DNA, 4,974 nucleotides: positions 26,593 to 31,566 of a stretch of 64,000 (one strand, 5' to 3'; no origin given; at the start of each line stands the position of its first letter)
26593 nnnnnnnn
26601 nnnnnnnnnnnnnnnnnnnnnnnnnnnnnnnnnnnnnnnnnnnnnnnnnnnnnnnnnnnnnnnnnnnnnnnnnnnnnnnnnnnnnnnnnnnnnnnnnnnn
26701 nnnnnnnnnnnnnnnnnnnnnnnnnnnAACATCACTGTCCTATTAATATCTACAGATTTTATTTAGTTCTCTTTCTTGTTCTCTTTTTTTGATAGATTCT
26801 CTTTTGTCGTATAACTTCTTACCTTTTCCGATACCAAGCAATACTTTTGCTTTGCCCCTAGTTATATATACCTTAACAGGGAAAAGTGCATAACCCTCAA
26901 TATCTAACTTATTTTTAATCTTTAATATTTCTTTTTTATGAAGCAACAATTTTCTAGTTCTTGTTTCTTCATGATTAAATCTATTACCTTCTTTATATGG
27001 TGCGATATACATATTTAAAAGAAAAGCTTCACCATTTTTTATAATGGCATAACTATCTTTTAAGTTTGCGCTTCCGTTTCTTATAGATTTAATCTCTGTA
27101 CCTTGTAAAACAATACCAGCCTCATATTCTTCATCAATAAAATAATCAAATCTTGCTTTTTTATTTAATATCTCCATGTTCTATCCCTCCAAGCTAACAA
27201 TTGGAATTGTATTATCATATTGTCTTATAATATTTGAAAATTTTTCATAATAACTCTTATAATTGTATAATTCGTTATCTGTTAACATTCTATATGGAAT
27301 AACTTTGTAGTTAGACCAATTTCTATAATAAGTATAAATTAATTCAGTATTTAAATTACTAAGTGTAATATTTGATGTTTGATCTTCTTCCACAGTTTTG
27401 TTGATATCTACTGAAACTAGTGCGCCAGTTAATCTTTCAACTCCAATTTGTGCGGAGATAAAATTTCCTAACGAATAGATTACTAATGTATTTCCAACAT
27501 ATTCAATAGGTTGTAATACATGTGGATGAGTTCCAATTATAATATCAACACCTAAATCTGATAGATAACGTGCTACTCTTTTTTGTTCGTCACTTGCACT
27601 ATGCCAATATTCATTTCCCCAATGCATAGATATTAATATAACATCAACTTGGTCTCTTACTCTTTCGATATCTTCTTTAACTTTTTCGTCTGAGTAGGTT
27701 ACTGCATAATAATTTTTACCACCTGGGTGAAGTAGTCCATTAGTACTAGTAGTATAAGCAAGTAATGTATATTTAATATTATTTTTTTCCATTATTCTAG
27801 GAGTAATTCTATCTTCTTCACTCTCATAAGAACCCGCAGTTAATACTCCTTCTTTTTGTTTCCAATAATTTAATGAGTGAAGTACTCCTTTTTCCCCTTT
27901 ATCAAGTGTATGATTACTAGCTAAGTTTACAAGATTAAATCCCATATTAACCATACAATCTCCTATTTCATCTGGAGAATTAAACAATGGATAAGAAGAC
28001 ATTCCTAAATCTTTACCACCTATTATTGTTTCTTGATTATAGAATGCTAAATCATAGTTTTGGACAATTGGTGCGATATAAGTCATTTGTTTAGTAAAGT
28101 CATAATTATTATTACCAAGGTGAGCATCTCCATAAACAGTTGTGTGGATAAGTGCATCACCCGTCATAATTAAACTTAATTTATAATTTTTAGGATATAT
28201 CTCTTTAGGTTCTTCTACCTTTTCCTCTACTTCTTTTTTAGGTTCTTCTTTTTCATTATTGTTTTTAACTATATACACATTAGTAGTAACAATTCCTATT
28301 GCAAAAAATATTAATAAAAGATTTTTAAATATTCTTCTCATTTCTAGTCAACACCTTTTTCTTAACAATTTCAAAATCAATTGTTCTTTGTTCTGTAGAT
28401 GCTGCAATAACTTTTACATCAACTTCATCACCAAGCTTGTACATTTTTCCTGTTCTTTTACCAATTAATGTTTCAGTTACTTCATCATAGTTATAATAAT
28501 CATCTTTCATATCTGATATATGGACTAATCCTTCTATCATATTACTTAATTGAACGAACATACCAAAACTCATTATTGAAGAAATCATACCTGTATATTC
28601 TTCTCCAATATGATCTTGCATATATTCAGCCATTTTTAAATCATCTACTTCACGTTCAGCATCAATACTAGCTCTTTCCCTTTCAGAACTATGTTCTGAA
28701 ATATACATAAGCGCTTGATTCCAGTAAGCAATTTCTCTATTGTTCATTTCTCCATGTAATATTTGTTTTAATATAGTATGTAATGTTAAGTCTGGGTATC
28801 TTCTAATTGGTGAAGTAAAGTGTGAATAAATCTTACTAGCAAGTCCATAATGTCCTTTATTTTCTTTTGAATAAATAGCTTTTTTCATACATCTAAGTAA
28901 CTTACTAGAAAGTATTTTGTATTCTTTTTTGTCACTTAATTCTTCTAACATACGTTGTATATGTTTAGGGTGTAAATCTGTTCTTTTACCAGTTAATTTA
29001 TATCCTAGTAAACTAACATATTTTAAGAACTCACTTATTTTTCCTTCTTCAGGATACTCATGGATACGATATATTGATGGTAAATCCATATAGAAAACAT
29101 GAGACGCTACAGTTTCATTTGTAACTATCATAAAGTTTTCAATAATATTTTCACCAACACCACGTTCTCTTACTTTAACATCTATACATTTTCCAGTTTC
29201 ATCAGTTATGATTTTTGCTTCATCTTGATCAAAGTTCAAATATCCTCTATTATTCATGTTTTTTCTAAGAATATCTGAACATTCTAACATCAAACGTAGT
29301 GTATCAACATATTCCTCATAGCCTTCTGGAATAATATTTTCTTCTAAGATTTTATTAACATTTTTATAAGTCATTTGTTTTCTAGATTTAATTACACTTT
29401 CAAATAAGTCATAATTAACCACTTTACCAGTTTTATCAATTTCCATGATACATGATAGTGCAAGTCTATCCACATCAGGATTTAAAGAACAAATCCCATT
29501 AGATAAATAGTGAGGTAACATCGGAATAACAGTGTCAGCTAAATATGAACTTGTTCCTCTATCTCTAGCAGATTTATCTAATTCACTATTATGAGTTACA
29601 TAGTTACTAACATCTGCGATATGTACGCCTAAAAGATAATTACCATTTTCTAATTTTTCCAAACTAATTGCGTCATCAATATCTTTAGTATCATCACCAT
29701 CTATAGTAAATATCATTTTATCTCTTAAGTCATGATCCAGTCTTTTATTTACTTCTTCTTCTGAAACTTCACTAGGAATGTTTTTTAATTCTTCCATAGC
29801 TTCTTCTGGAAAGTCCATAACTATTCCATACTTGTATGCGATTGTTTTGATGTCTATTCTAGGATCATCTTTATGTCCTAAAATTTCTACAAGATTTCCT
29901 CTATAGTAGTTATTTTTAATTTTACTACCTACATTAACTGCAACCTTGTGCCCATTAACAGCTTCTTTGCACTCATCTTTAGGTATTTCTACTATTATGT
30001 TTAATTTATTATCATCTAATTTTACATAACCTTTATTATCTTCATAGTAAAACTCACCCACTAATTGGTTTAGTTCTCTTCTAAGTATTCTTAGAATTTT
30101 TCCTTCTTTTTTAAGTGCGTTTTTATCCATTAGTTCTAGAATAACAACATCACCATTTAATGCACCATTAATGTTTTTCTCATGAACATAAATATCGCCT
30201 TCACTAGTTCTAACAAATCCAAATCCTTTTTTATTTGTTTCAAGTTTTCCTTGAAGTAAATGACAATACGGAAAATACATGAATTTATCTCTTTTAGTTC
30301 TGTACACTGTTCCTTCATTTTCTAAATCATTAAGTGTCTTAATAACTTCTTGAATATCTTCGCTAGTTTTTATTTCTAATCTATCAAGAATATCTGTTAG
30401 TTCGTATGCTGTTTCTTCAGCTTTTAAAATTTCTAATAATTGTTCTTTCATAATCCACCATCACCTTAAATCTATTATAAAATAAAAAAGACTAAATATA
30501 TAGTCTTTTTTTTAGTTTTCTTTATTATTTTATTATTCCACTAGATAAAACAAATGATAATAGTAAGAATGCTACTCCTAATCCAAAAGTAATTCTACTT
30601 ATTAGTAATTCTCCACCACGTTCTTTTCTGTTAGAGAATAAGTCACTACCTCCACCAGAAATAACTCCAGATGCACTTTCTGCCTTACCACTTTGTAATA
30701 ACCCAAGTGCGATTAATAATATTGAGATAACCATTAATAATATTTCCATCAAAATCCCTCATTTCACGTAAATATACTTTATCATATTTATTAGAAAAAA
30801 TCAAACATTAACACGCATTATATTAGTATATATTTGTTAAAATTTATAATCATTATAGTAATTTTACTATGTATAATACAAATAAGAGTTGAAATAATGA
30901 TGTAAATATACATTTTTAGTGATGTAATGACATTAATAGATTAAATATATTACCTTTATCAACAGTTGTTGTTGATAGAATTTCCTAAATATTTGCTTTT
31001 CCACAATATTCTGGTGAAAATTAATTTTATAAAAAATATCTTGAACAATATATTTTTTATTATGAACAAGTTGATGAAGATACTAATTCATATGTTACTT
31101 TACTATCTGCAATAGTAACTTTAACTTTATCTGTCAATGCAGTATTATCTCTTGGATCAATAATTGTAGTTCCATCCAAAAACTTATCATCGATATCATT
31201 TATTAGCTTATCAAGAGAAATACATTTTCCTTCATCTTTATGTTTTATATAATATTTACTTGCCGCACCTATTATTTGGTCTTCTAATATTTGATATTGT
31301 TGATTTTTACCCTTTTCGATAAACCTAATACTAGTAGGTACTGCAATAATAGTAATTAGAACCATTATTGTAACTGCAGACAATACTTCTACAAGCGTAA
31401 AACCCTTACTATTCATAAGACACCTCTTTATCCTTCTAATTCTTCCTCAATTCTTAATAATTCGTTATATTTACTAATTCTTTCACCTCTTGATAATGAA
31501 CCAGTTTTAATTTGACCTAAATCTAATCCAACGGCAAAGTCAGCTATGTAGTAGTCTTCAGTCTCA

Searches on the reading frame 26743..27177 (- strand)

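Call 49: search_protein_families(library=pfam, proteins=[window:26743-27177:-], max_evalue=0.00001)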
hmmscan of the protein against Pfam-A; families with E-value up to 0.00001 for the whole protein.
window:26743-27177:- (144 aa): 1 family
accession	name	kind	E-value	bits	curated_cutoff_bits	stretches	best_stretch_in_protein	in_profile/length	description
PF01668.23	SmpB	-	6.4e-58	195.2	27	1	4-142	3-141/143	SmpB protein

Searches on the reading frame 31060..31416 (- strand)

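Call 3: search_protein_families(library=pfam, proteins=[window:31060-31416:-], max_evalue=1)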
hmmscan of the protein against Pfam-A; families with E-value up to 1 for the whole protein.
window:31060-31416:- (118 aa): 1 family
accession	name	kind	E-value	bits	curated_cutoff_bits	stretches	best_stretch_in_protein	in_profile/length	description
PF07963.17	N_methyl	-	4.9e-05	23.2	21.2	1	2-25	3-26/27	Prokaryotic N-terminal methylation motif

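Call 4: search_protein_families(library=ncbifam, proteins=[window:31060-31416:-], max_evalue=1)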
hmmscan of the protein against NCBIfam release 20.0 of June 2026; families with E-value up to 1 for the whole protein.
window:31060-31416:- (118 aa): 13 families
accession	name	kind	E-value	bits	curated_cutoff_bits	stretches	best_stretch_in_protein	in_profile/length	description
NF041013.1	T4P_ComGE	equivalog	2.5e-06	27.5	49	1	2-60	2-60/83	competence type IV pilus minor pilin ComGE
NF041775.1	typeIV_PilA_Myxo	equivalog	0.00094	19.2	400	1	3-61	10-67/214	type IV pilin protein PilA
TIGR02532.1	IV_pilin_GFxxxE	domain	0.001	18.8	16.3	1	4-26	2-24/24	prepilin-type N-terminal cleavage/methylation domain-containing protein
NF007862.0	PRK10574.1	equivalog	0.0012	19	138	1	2-36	3-37/145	prepilin peptidase-dependent pilin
NF041002.1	pilin_ComGF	equivalog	0.0019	18.4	80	1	4-42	2-41/139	competence type IV pilus minor pilin ComGF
NF040999.1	pilin_ComGC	equivalog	0.0025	18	75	1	4-63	2-61/84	competence type IV pilus major pilin ComGC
NF038304.1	EPS_HpsC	equivalog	0.0082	15.7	200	1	2-56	19-73/318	hormogonium polysaccharide secretion pseudopilin HpsC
NF040982.1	ComGD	equivalog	0.013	15.9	70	1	4-47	2-46/139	competence type IV pilus minor pilin ComGD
TIGR01710.1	typeII_sec_gspG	equivalog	0.025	14.6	88.85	1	4-42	1-39/134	type II secretion system major pseudopilin GspG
TIGR01707.1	gspI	equivalog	0.029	14.8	44.35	1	5-29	1-25/101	type II secretion system minor pseudopilin GspI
NF007800.0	PRK10506.1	equivalog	0.068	13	158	1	3-27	8-32/163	prepilin peptidase-dependent protein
NF007660.0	PRK10332.1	equivalog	0.091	13.3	86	1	2-26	7-30/107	prepilin-type N-terminal cleavage/methylation domain-containing protein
TIGR01708.2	typeII_sec_gspH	equivalog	0.16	11.9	80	1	3-39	1-31/169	type II secretion system minor pseudopilin GspH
